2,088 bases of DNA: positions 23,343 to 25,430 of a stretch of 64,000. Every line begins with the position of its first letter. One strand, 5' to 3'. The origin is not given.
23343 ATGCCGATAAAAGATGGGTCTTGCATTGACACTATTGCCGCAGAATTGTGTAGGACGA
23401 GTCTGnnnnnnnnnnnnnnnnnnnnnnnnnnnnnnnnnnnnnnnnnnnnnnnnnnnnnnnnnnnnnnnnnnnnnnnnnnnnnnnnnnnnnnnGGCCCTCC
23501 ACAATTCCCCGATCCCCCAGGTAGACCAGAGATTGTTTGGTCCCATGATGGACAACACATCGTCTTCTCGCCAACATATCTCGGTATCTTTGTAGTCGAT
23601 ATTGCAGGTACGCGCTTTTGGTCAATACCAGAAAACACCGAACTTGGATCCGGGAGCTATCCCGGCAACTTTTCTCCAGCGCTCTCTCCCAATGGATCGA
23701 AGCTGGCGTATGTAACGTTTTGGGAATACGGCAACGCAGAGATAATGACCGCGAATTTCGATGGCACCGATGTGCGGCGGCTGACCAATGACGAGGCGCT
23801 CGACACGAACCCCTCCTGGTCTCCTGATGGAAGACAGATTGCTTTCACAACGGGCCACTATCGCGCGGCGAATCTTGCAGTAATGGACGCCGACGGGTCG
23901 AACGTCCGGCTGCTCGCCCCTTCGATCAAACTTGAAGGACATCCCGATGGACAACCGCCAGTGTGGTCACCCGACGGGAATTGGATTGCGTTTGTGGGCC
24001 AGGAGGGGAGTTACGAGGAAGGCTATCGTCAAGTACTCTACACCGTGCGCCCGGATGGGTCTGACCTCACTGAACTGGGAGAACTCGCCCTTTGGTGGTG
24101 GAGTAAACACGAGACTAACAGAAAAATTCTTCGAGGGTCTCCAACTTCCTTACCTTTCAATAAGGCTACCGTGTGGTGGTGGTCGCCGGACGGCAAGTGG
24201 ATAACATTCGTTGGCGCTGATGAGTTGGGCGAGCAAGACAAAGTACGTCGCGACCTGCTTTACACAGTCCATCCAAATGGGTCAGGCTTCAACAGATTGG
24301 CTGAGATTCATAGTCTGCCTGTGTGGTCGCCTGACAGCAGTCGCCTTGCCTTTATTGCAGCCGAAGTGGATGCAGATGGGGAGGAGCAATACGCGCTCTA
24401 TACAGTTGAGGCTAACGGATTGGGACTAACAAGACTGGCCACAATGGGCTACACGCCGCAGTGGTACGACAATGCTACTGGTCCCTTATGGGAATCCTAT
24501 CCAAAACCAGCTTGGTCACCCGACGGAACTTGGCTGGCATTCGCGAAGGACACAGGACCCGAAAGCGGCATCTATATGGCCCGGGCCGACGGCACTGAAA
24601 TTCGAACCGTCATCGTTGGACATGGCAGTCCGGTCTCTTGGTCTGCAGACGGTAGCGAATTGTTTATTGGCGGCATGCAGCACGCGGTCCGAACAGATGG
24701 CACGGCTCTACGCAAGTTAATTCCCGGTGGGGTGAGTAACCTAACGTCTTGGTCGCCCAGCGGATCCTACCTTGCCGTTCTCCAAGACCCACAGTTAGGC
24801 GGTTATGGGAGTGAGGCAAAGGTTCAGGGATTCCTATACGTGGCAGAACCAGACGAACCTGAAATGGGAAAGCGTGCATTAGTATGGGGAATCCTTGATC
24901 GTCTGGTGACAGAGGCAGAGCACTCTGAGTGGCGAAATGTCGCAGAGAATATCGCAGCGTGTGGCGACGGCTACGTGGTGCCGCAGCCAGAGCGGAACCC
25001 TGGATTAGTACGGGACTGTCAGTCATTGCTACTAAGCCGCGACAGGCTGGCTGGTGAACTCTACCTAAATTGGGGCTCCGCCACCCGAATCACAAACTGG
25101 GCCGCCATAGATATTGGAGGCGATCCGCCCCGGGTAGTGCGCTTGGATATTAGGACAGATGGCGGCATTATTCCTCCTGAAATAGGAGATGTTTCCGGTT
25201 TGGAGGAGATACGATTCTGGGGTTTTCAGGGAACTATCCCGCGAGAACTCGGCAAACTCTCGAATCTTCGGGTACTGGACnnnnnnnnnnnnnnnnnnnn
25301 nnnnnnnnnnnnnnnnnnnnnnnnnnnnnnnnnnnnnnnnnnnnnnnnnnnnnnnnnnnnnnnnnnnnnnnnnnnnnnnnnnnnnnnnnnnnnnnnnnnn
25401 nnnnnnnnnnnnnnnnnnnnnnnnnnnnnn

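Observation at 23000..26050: Low-GC gene for a TolB-like propeller fused to plant-type LRRs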

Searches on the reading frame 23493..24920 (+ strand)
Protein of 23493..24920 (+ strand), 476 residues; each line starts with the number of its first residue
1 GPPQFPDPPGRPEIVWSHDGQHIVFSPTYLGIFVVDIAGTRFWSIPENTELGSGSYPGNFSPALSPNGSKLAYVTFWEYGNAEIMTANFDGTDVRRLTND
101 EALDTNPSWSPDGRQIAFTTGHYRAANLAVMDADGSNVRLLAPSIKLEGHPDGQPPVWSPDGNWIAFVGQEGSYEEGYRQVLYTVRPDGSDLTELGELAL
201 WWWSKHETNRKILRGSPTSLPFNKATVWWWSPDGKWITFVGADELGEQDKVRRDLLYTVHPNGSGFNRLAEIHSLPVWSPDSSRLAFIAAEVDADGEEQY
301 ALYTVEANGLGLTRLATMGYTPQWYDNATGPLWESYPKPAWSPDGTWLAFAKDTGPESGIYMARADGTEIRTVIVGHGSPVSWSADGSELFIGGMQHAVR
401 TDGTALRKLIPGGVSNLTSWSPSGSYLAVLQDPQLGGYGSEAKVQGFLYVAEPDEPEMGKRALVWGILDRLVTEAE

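Call 60: predict_structure(alignment_id=A3)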
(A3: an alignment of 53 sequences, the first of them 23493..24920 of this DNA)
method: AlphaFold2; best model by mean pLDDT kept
length: 476 residues; sequences in the alignment: 53
mean_pLDDT: 85.1   pTM: 0.87
mean pLDDT of the five models: 85.1, 84.2, 83.8, 83.2, 80.9
residues with pLDDT >= 90: 283; 70-90: 116; 50-70: 39; < 50: 38
segments of 3 or more residues with pLDDT < 50: 1-3, 206-223, 322-334, 436-438
pLDDT, mean of each block of 10 residues (from residue 1): 57 92 92 95 94 87 96 88 95 94 94 98 93 98 94 92 97 84 98 93 51 39 68 97 66 89 96 91 95 89 96 90 40 64 96 85 95 91 92 90 91 79 91 57 77 74 85 80
secondary structure, 60 per line:
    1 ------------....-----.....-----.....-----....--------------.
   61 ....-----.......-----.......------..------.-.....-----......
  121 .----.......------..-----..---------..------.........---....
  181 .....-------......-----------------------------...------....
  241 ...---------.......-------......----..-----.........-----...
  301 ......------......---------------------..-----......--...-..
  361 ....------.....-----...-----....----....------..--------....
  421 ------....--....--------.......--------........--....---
elements in order: E13-16 E22-26 E32-36 E42-45 E60-64 E70-76 E82-88 E105-109 E115-121 E126-132 E165-173 E177-185 E193-198 E228-230 E237-243 E253-259 E267-272 E284-292 E298-306 E313-318 E347-352 E359-364 E371-375 E381-383 E389-392 E397-400 E417-420 E427-430 H433-436 E445-451 E460-467 E470-473

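Call 64: fold_search(model_id=the predicted structure, library=pdb)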
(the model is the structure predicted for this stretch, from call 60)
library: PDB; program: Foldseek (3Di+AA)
matches with E <= 10: 1584; with E <= 0.001: 1217
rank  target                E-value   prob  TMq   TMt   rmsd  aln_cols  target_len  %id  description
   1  8ffe_A                1.0e-14  1.00  0.34  0.28  17.0       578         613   12  Crystal structure of LRP6 E1E2 domains bound to YW210.09 Fab and engineered XWnt8 peptide (released 2023-03-08)
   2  2ymu_A                1.3e-14  1.00  0.28  0.24  16.6       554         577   15  Structure of a highly repetitive propeller structure (released 2012-10-17)
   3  4pwz_B                1.7e-14  1.00  0.28  0.32  15.5       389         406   18  Crystal structure of TolB protein from Yersinia pestis CO92 (released 2014-04-02)
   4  8wt1_H                2.1e-14  1.00  0.36  0.29  11.9       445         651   17  Crystal structure of S9 carboxypeptidase from Geobacillus sterothermophilus (released 2024-03-13)
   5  8wt1_D                2.5e-14  1.00  0.36  0.28  12.0       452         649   18  Crystal structure of S9 carboxypeptidase from Geobacillus sterothermophilus (released 2024-03-13)
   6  5gje_B                2.7e-14  1.00  0.33  0.27  20.0       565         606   12  Three-dimensional reconstruction of human LRP6 ectodomain complexed with Dkk1 (released 2017-01-18)
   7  3s2k_B                2.7e-14  1.00  0.33  0.27  20.0       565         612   12  Structural basis of Wnt signaling inhibition by Dickkopf binding to LRP5/6. (released 2011-11-02)
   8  8wt1_G                3.5e-14  1.00  0.37  0.29  11.5       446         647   17  Crystal structure of S9 carboxypeptidase from Geobacillus sterothermophilus (released 2024-03-13)
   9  8wt1_A                4.6e-14  1.00  0.37  0.29  12.4       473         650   17  Crystal structure of S9 carboxypeptidase from Geobacillus sterothermophilus (released 2024-03-13)
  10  6l6r_A                5.1e-14  1.00  0.34  0.27  16.5       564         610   12  Crystal structure of LRP6 E1E2-SOST complex (released 2020-10-28)
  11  7mx5_B                6.2e-14  1.00  0.27  0.31  14.3       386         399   17  Crystal structure of TolB from Acinetobacter baumannii (released 2021-05-26)
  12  8jx8_A                6.2e-14  1.00  0.30  0.12  21.4       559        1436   13  rat megalin head (released 2024-06-19)
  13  7mx5_A                6.6e-14  1.00  0.28  0.32  14.6       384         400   16  Crystal structure of TolB from Acinetobacter baumannii (released 2021-05-26)
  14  4pwz_A                8.1e-14  1.00  0.28  0.32  15.4       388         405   18  Crystal structure of TolB protein from Yersinia pestis CO92 (released 2014-04-02)
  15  3s8v_B                9.4e-14  1.00  0.32  0.26  20.0       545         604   12  Crystal structure of LRP6-Dkk1 complex (released 2011-10-26)
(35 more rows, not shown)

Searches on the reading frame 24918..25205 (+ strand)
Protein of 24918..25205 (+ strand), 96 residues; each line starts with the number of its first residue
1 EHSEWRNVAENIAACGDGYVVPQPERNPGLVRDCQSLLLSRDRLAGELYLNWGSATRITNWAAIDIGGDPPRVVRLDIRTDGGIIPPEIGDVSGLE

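Call 71: find_homologous_proteins(query=window:24918-25205:+, max_evalue=0.001)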
Query window:24918-25205:+ (96 aa): 1 proteins with E <= 0.001 among 1 candidates.
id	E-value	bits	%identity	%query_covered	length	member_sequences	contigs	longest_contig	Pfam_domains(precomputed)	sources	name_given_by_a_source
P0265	7.6e-19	86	60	75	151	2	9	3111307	-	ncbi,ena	-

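Call 78: search_protein_representatives(protein=window:24918-25205:+)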
Query: 96 residues. Proteins with E-value up to 0.001 (for the whole library): 2698; up to 1e-10: 1030; up to 1e-30: 72. The best 150 are listed.
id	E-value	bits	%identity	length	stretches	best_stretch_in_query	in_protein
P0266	7.9e-148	498.4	41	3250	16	24-93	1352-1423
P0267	1.6e-115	394.5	41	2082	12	17-95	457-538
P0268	5.0e-112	383.3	41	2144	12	20-94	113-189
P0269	5.1e-105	360.8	44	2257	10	16-95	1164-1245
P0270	7.6e-97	334.5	40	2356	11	21-96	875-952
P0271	1.4e-93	324.1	41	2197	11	17-94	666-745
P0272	9.4e-76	266.7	42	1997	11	13-94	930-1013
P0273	1.7e-74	262.7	45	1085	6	8-95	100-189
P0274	1.1e-73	260.1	42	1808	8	24-82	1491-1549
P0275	2.0e-73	259.2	41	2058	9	26-94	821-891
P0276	4.5e-73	258.1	41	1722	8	25-93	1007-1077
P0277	2.1e-72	256.0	39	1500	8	19-96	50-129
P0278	4.3e-72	255.0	38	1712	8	19-95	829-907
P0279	1.1e-68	244.0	40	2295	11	22-96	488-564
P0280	2.3e-68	243.0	41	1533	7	28-91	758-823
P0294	1.6e-46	172.8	45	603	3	11-95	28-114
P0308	3.3e-37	142.9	53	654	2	13-96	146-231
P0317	3.7e-35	136.3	49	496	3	14-95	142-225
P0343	2.4e-29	117.6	56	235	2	1-96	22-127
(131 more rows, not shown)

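Call 79: search_protein_families(library=pfam, proteins=[P0266, P0267, P0273, P0294, P0308, P0317], max_evalue=0.00001)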
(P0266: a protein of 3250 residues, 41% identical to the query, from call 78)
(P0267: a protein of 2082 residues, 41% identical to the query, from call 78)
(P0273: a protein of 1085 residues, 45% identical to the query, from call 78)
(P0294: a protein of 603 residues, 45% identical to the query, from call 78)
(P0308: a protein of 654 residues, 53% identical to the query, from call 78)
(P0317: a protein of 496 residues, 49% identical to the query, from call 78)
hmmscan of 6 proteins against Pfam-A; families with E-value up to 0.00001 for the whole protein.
P0266 (3250 aa): 8 families
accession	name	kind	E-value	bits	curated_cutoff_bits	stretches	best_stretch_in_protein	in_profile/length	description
PF13855.12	LRR_8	-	5.2e-104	340.4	27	5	520-578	2-60/61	Leucine rich repeat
PF00560.39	LRR_1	-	7.2e-100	305.5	20.6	0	2318-2340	1-23/23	Leucine Rich Repeat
PF12799.13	LRR_4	-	5.4e-80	262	27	1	519-555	1-36/44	Leucine Rich repeats (2 copies)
PF23598.1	LRR_14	-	5.4e-72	242.9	40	2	2600-2719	60-180/353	Leucine-rich repeat region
PF23211.1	LRR_LRWD1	-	7e-34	117.6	28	1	512-579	35-98/190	Leucine-rich repeat and WD repeat-containing protein 1, LRR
PF25019.1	LRR_R13L1-DRL21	-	6.7e-14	52.3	27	0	491-552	65-126/127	R13L1/DRL21 LRRs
PF24141.1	LRR_ComC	-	6e-06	26.6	27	0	2258-2335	205-274/288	EGF-like domain-containing protein ComC LRR domain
PF04932.20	Wzy_C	-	6.6e-06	26.4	31.7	1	286-397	2-105/149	O-Antigen ligase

P0267 (2082 aa): 7 families
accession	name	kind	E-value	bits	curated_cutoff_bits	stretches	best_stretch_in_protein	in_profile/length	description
PF00560.39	LRR_1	-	1.1e-51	162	20.6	0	1570-1592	1-23/23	Leucine Rich Repeat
PF12799.13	LRR_4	-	3.7e-37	126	27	0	381-416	3-40/44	Leucine Rich repeats (2 copies)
PF13855.12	LRR_8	-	1.6e-34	117.9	27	1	537-595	2-60/61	Leucine rich repeat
PF23598.1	LRR_14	-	5.6e-25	88.3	40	0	518-591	53-121/353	Leucine-rich repeat region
PF04932.20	Wzy_C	-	1.3e-08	35.2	31.7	1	181-287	2-107/149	O-Antigen ligase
PF23211.1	LRR_LRWD1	-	4.8e-07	30.1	28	0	1855-1923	35-99/190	Leucine-rich repeat and WD repeat-containing protein 1, LRR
PF25019.1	LRR_R13L1-DRL21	-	7.5e-07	29.5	27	0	667-723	69-125/127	R13L1/DRL21 LRRs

P0273 (1085 aa): 5 families
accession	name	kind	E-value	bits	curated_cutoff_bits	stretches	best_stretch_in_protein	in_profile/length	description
PF00560.39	LRR_1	-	1.5e-49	155.7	20.6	0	601-622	2-23/23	Leucine Rich Repeat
PF13855.12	LRR_8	-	4.7e-42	142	27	2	551-611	1-61/61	Leucine rich repeat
PF12799.13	LRR_4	-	8.8e-40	134.3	27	0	382-418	2-37/44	Leucine Rich repeats (2 copies)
PF23598.1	LRR_14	-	5.3e-29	101.5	40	2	546-654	17-121/353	Leucine-rich repeat region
PF23211.1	LRR_LRWD1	-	2.1e-11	44.3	28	0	577-661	23-100/190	Leucine-rich repeat and WD repeat-containing protein 1, LRR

P0294 (603 aa): 6 families
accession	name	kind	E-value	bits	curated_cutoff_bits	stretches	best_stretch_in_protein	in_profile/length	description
PF00560.39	LRR_1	-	1.8e-46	146.5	20.6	0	281-303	1-23/23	Leucine Rich Repeat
PF12799.13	LRR_4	-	1.4e-31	108.3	27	2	428-464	2-37/44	Leucine Rich repeats (2 copies)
PF13855.12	LRR_8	-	2.3e-30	104.6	27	3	210-268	3-61/61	Leucine rich repeat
PF23598.1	LRR_14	-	7.9e-22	77.9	40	2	102-192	37-122/353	Leucine-rich repeat region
PF23211.1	LRR_LRWD1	-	1.8e-08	34.8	28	0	233-316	22-98/190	Leucine-rich repeat and WD repeat-containing protein 1, LRR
PF13516.12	LRR_6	-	4.6e-08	33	23.4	0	281-294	4-17/24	Leucine Rich repeat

P0308 (654 aa): 5 families
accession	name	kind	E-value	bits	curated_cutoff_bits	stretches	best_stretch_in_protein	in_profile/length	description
PF00560.39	LRR_1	-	3e-28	92.2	20.6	0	278-299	2-23/23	Leucine Rich Repeat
PF12799.13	LRR_4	-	3e-22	78.6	27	0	277-312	2-36/44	Leucine Rich repeats (2 copies)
PF13855.12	LRR_8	-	3.9e-19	68.6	27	1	204-264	1-61/61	Leucine rich repeat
PF23598.1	LRR_14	-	2.1e-09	37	40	1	215-309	34-123/353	Leucine-rich repeat region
PF23211.1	LRR_LRWD1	-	9.6e-07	29.1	28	0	293-362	35-101/190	Leucine-rich repeat and WD repeat-containing protein 1, LRR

P0317 (496 aa): 5 families
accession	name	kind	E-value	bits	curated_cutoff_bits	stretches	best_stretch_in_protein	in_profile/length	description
PF13855.12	LRR_8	-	2.6e-28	98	27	2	252-312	1-61/61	Leucine rich repeat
PF00560.39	LRR_1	-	3.6e-25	83.1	20.6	0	253-275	1-23/23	Leucine Rich Repeat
PF12799.13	LRR_4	-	1.8e-23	82.5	27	0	253-288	2-36/44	Leucine Rich repeats (2 copies)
PF23598.1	LRR_14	-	1.8e-15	57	40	2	218-331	42-146/353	Leucine-rich repeat region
PF23211.1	LRR_LRWD1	-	3.2e-07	30.7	28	0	245-311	35-97/190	Leucine-rich repeat and WD repeat-containing protein 1, LRR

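Call 80: list_cluster_members(proteins=[P0266, P0267, P0268, P0269, P0273, P0294, P0308, P0317, P0343, P0265])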
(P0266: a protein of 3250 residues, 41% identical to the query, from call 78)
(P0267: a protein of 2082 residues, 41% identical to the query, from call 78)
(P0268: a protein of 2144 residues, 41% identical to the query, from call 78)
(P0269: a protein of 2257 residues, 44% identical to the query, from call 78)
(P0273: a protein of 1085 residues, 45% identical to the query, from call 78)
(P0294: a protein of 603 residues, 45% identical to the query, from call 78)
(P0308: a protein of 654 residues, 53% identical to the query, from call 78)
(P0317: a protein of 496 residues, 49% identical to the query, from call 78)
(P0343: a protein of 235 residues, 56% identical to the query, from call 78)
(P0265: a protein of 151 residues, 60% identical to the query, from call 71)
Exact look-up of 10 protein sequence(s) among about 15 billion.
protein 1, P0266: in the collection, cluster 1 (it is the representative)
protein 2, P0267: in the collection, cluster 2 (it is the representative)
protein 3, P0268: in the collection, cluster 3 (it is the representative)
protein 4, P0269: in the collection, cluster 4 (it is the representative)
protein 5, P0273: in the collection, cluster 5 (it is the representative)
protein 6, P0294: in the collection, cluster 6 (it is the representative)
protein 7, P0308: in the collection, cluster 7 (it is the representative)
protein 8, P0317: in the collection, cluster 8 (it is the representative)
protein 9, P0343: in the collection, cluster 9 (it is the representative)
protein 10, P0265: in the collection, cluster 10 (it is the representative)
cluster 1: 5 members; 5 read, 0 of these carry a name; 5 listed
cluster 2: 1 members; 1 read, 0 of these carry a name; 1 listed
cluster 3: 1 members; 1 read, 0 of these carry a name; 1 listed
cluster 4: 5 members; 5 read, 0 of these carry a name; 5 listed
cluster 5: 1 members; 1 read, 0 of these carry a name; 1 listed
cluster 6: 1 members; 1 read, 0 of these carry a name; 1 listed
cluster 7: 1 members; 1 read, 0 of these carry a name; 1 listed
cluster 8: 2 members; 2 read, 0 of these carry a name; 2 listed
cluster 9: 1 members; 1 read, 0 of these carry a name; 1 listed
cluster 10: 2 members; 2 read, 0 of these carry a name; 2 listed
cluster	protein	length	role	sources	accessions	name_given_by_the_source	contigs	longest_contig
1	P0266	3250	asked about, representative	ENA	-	-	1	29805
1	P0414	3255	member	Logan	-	-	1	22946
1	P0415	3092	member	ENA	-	-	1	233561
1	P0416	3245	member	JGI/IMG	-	-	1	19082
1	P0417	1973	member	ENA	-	-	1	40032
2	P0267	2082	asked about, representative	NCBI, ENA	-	-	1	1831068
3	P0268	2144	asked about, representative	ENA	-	-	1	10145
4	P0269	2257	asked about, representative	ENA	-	-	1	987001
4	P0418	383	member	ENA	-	-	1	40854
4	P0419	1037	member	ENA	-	-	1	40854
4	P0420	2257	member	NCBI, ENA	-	-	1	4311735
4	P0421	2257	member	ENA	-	-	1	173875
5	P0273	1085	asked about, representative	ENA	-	-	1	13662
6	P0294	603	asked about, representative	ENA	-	-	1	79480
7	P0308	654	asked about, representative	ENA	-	-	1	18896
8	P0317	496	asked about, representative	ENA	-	-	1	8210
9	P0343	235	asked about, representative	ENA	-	-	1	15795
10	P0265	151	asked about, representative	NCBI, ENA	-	-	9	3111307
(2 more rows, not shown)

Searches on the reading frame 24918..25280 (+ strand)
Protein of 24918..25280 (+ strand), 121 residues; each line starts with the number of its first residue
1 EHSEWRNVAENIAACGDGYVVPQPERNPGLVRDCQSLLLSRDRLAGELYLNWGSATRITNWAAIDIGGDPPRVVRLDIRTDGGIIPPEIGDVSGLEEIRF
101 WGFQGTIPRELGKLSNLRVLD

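Call 73: search_protein_families(library=pfam, proteins=[window:24918-25280:+], max_evalue=10)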
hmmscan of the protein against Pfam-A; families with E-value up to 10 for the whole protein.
window:24918-25280:+ (121 aa): 1 family
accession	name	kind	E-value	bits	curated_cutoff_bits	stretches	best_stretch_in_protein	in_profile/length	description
PF23598.1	LRR_14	-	0.079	12.1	40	1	78-120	100-144/353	Leucine-rich repeat region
